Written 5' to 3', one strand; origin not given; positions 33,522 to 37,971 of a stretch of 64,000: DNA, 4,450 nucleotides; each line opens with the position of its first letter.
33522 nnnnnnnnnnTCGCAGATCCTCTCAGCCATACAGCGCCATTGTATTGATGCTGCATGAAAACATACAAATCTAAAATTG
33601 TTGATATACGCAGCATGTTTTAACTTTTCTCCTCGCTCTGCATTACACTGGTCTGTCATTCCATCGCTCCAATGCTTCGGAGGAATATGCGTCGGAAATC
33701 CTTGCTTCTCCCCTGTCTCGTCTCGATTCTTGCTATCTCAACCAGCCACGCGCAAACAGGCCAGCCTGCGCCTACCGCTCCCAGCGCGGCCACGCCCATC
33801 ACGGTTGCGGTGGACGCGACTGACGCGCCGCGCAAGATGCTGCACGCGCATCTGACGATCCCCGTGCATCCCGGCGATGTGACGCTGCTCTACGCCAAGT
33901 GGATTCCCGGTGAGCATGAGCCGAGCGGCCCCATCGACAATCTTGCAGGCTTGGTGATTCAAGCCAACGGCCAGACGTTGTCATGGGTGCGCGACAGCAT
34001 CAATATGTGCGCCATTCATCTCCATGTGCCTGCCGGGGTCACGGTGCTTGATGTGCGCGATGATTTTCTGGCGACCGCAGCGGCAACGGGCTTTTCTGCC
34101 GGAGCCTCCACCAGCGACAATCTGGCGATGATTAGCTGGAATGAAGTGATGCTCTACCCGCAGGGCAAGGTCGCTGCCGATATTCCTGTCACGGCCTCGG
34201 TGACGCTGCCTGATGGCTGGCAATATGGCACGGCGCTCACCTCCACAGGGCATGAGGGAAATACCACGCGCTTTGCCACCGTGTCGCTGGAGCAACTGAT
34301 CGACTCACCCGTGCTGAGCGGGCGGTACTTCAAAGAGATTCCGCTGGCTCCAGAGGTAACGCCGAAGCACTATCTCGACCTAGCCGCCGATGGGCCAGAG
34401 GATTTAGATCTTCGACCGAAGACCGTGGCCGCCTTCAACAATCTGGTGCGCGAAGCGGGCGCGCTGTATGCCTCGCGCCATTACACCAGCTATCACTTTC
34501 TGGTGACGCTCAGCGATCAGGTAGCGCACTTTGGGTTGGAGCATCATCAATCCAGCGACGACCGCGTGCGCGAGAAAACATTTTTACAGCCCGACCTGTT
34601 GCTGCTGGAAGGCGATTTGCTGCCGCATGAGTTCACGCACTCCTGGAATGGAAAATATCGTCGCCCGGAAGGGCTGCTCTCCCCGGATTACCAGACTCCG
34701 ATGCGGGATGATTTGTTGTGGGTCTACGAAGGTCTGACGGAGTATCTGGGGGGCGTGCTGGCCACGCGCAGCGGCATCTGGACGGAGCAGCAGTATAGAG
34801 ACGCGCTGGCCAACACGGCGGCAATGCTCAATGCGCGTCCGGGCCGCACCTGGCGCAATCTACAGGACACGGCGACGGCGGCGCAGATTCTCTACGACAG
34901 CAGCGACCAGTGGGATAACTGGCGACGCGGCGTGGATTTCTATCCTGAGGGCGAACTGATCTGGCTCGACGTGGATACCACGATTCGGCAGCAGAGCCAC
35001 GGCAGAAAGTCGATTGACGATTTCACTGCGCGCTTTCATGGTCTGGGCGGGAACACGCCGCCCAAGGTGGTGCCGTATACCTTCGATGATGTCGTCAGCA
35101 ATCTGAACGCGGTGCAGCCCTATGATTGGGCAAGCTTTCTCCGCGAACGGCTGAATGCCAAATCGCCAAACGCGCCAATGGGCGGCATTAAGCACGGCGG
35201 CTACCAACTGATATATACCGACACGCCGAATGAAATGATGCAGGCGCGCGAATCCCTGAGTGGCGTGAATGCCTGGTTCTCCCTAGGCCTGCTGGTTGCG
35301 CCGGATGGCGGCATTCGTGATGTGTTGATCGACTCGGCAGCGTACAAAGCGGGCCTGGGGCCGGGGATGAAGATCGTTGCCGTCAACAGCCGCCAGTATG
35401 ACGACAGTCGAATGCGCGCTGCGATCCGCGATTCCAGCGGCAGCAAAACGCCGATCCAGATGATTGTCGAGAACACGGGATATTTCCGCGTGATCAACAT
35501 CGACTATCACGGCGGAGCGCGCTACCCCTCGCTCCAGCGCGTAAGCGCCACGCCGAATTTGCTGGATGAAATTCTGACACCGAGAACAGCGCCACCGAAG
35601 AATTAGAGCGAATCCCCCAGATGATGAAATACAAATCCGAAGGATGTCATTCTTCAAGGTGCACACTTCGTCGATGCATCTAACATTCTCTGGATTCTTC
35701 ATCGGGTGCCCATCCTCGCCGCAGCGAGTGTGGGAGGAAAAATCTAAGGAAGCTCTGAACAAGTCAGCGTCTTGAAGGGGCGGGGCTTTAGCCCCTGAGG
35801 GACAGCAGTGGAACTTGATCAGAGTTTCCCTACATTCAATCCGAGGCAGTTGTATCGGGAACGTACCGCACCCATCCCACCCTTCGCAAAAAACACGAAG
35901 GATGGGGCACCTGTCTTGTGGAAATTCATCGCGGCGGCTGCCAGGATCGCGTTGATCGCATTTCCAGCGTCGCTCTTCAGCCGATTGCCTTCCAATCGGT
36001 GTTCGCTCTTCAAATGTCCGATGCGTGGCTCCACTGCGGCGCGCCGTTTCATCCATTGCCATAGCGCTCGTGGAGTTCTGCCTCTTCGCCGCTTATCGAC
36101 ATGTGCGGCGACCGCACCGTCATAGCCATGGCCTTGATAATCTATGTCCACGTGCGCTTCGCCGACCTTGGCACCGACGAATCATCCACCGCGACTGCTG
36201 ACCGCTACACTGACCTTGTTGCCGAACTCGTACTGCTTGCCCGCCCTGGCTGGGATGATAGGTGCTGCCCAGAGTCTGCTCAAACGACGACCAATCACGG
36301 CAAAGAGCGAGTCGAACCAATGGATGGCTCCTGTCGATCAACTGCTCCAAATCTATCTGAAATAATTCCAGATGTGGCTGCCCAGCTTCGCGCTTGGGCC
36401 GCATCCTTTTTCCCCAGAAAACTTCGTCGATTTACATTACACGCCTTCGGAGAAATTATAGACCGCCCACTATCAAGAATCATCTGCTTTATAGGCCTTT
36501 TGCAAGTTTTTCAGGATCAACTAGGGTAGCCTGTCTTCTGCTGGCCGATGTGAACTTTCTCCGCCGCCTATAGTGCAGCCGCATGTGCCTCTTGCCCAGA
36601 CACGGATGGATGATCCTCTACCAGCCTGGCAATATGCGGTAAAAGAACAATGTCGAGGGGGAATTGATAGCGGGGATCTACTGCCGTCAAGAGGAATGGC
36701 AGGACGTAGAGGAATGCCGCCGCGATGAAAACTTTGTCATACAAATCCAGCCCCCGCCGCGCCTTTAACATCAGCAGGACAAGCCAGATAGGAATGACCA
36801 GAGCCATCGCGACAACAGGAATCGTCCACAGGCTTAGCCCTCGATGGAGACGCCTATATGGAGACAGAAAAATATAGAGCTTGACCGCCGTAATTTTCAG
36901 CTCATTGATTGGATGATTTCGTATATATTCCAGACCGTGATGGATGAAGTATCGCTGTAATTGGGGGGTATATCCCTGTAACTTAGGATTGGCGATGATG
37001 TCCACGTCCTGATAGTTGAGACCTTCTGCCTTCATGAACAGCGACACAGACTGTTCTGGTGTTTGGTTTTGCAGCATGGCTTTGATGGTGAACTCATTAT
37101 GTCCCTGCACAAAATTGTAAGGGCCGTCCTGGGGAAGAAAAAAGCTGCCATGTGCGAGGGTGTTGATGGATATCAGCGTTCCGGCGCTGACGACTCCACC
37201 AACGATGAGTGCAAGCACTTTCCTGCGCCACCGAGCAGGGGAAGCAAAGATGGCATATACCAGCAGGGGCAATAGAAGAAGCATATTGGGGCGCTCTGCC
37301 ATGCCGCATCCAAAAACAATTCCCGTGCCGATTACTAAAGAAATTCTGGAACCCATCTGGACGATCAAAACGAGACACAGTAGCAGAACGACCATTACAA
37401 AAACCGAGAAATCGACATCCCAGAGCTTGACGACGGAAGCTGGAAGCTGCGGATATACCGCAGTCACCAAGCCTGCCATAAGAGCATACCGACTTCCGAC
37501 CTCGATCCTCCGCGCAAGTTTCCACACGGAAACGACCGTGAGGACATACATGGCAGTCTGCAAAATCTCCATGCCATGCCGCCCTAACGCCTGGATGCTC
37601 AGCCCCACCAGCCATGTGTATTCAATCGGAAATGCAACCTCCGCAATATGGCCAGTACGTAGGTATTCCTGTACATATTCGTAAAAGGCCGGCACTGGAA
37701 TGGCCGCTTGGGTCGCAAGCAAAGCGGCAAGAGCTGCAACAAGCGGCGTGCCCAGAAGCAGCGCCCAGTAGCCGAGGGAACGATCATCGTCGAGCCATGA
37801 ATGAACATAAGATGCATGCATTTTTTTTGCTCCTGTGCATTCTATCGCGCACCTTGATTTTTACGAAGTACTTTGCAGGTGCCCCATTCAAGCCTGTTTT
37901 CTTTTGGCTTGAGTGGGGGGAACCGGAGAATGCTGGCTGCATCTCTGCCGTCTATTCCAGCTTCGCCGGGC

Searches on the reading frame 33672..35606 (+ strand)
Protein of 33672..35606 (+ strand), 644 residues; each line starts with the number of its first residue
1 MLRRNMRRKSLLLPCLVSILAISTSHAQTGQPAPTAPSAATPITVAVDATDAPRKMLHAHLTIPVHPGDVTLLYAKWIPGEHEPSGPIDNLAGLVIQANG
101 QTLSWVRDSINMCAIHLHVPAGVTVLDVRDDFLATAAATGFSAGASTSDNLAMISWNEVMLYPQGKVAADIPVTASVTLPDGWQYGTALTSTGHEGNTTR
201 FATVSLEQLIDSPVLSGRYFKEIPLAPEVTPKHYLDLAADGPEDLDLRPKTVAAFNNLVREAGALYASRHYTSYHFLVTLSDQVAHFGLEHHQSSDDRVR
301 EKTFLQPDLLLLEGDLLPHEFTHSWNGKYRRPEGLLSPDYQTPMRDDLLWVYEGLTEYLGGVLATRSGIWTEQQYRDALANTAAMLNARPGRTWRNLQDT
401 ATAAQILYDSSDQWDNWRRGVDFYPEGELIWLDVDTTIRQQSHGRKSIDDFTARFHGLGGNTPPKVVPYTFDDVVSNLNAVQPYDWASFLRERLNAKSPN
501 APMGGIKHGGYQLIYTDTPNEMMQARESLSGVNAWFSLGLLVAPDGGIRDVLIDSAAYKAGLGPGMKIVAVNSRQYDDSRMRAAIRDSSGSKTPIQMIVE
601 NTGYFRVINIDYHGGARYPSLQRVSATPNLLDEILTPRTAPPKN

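Call 4: search_protein_families(library=pfam, proteins=[window:33672-35606:+], max_evalue=0.1)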
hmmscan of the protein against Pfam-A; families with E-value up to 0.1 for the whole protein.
window:33672-35606:+ (644 aa): 4 families
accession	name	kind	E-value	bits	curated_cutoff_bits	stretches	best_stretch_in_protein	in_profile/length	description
PF05299.18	Peptidase_M61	-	3.6e-34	118.1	22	1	315-430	4-118/118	M61 glycyl aminopeptidase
PF17899.6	Peptidase_M61_N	-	3.9e-30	105.5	23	1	45-217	2-167/168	Peptidase M61 N-terminal domain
PF01752.23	Peptidase_M9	-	0.0031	17.3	26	1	317-373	162-206/289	Collagenase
PF17820.7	PDZ_6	-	0.091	13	27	0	548-575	2-29/54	PDZ domain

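Call 11: find_related_loci(query=window:33672-35606:+, collection=genome_contigs, flank=6000)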
Query window:33672-35606:+ (644 aa) in genome_contigs; peptide patterns used: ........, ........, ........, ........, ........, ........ (x = any residue, [..] = any of these).
599 stretches matched a pattern (row limit reached: there are more); 569 encode a relative of the query (tblastn E <= 1e-3); the best 80 are kept; 80 distinct loci.
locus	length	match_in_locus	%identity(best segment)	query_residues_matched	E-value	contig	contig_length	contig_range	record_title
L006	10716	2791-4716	94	3-644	0e+0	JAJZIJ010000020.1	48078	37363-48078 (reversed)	MAG: Acidobacteria bacterium isolate LSA3.bin29 NODE_976_length_48078_cov_3.306500, whole genome shotgun sequence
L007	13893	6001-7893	75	2-642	0e+0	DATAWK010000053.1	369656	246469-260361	MAG TPA_asm: Acidobacteriaceae bacterium isolate SMAG_U5623 k141_95088, whole genome shotgun sequence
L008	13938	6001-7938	70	2-643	0e+0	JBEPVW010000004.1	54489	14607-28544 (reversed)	MAG: Acidobacteriota bacterium isolate 22E.semibin_refined.183 NODE_506_length_54489_cov_9.524029, whole genome shotgun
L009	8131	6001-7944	68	1-644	0e+0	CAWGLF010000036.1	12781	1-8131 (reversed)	MAG: uncultured Acidobacteriota bacterium isolate MFD09603.bin.2.254 genome assembly, contig: contig_52688, whole genome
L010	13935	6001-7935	68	1-643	0e+0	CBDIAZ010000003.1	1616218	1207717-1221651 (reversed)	MAG: Acidobacteriaceae bacterium isolate 64b36fed-f3c1-4504-a5e9-2518e18b580b genome assembly, contig: contig_3, whole g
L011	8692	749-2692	68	1-644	0e+0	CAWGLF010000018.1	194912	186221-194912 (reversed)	MAG: uncultured Acidobacteriota bacterium isolate MFD09603.bin.2.254 genome assembly, contig: contig_24177, whole genome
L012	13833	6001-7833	71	27-637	0e+0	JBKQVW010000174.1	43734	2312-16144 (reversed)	MAG: Acidobacteriaceae bacterium isolate SEr3G3H3I__bin_173 SEr3G3H3I_000000469429, whole genome shotgun sequence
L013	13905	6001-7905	68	2-637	0e+0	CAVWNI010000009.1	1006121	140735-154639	MAG: uncultured Acidobacteriota bacterium isolate MFD09495.bin.1.139 genome assembly, contig: contig_878, whole genome s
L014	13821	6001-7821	71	31-637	0e+0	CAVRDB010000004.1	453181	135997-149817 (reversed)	MAG: uncultured Acidobacteriota bacterium isolate MFD03399.bin.1.3 genome assembly, contig: contig_13821, whole genome s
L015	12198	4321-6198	71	2-637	0e+0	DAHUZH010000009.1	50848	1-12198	MAG TPA_asm: Acidobacteriaceae bacterium isolate clean1686 NODE_9_length_50848_cov_7.239645, whole genome shotgun sequen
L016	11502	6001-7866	69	21-644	0e+0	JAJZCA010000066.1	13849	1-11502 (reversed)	MAG: Acidobacteria bacterium isolate JA1.bin47 NODE_3428_length_13849_cov_1.802288, whole genome shotgun sequence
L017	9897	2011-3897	69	4-642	0e+0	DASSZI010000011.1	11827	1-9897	MAG TPA_asm: Acidobacteriaceae bacterium isolate SMAG_U705 k141_1654175, whole genome shotgun sequence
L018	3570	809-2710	68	1-637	0e+0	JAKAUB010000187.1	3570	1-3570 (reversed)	MAG: Acidobacteria bacterium isolate YP3.bin126 NODE_36217_length_3570_cov_3.53442, whole genome shotgun sequence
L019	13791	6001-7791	71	41-637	0e+0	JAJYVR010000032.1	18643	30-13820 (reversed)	MAG: Acidobacteria bacterium isolate FK2.bin41 NODE_3942_length_18643_cov_1.410942, whole genome shotgun sequence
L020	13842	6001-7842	70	26-637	0e+0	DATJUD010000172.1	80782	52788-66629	MAG TPA_asm: Acidobacteriaceae bacterium isolate SMAG_U15037 k141_3390279, whole genome shotgun sequence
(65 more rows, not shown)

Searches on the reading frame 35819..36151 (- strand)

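Call 61: search_protein_families(library=pfam, proteins=[window:35819-36151:-], max_evalue=0.001)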
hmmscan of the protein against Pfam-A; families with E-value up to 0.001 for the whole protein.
window:35819-36151:- (110 aa): 2 families
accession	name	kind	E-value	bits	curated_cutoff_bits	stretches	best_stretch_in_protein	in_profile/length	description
PF01609.27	DDE_Tnp_1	-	2.4e-05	24.6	23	1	20-77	134-200/200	Transposase DDE domain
PF13751.12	DDE_Tnp_1_6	-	6.2e-05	23.7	25.1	1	19-79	63-123/125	Transposase DDE domain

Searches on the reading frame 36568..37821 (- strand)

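Call 61: search_protein_families(library=pfam, proteins=[window:36568-37821:-], max_evalue=0.001)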
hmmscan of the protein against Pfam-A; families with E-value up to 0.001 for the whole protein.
window:36568-37821:- (417 aa): 1 family
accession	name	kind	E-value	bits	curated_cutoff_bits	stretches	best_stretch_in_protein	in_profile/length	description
PF13231.12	PMT_2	-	1.7e-09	38.6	26.1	1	69-211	7-149/160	Dolichyl-phosphate-mannose-protein mannosyltransferase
